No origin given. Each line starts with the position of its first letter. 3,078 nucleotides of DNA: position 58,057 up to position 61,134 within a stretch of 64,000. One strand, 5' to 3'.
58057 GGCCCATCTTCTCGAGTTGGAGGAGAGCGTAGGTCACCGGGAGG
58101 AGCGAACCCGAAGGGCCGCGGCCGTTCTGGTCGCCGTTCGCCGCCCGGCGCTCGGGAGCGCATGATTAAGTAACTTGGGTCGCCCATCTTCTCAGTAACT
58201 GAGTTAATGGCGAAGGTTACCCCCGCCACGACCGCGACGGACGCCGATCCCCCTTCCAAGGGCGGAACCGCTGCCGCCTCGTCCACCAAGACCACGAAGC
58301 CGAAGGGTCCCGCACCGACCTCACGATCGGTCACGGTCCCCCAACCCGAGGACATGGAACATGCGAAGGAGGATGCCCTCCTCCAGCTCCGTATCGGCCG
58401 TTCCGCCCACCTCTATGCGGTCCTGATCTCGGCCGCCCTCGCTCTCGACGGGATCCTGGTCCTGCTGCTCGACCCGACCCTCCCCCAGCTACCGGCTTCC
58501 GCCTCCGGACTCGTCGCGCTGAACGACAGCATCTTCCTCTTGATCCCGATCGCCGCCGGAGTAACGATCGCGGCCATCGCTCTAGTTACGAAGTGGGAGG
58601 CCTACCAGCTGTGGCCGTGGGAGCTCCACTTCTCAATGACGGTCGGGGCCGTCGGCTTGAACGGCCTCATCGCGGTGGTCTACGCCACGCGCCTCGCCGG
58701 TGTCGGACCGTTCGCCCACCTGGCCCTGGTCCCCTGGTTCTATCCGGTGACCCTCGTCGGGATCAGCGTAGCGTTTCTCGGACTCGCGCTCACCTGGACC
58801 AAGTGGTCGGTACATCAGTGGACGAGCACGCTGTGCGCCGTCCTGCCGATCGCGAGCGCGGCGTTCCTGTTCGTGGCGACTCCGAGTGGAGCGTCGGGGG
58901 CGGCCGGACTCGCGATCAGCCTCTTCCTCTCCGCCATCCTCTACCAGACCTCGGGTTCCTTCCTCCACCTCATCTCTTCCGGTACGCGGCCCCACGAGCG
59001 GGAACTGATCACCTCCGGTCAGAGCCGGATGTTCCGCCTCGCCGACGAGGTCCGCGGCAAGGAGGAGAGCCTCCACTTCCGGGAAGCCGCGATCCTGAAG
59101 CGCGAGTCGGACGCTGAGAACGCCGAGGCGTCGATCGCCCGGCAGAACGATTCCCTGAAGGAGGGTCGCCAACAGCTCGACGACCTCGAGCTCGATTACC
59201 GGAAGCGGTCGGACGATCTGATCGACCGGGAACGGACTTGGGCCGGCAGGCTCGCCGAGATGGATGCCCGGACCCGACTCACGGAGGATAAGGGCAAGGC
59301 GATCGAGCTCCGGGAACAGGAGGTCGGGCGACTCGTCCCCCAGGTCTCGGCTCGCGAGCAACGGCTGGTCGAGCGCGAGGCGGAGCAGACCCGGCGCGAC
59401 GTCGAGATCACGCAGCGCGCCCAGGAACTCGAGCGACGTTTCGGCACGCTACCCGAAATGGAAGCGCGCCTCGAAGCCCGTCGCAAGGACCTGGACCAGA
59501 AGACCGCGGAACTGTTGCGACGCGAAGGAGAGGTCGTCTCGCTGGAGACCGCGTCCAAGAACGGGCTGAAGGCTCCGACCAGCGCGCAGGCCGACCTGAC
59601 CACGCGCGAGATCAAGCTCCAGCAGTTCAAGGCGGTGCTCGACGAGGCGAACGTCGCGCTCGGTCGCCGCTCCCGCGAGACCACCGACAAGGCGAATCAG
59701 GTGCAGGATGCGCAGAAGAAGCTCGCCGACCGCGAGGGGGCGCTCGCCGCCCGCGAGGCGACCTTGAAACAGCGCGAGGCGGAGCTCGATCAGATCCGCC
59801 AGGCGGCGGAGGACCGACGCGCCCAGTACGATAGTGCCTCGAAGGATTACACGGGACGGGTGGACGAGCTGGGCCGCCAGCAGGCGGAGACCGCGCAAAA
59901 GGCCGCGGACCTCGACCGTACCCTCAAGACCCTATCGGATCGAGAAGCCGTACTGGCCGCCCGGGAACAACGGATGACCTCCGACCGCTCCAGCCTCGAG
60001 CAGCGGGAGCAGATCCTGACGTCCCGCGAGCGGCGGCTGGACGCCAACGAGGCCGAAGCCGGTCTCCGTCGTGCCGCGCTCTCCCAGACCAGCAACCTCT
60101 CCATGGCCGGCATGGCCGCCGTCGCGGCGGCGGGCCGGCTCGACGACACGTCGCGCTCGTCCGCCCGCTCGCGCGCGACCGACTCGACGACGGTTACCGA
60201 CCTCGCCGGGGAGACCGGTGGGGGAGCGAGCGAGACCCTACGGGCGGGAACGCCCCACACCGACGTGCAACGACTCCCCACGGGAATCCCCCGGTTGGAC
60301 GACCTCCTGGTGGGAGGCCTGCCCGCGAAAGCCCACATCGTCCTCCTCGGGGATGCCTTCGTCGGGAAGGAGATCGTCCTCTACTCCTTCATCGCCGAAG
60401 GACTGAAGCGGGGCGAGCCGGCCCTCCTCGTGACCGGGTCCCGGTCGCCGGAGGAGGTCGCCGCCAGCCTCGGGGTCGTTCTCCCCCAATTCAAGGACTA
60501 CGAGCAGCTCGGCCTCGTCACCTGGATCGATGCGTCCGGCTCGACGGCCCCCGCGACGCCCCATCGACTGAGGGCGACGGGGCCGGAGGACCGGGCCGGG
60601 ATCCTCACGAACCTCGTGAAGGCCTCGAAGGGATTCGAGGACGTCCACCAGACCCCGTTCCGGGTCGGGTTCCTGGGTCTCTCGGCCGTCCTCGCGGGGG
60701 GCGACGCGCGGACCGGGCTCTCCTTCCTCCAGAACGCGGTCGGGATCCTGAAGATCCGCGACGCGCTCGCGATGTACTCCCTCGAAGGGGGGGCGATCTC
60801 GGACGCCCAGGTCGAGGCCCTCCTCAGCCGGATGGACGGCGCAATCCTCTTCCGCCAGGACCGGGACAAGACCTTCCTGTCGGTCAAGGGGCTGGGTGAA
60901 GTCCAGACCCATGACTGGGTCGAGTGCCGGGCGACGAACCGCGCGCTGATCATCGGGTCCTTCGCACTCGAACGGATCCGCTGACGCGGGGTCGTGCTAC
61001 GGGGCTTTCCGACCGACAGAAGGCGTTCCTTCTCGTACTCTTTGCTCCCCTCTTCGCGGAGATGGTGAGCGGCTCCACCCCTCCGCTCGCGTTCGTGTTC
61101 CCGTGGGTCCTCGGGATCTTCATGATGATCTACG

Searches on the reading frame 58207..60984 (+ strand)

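Call 12: search_protein_families(library=pfam, proteins=[window:58207-60984:+], max_evalue=0.001)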
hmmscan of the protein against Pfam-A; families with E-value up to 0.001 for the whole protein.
window:58207-60984:+ (925 aa): 2 families
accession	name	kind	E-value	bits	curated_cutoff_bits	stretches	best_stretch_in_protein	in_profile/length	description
PF06745.19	ATPase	-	4.1e-12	46.4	26.6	1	691-786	2-98/231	KaiC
PF12072.13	RNase_Y_N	-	4.8e-07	29.8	32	0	535-607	60-132/201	RNase Y N-terminal region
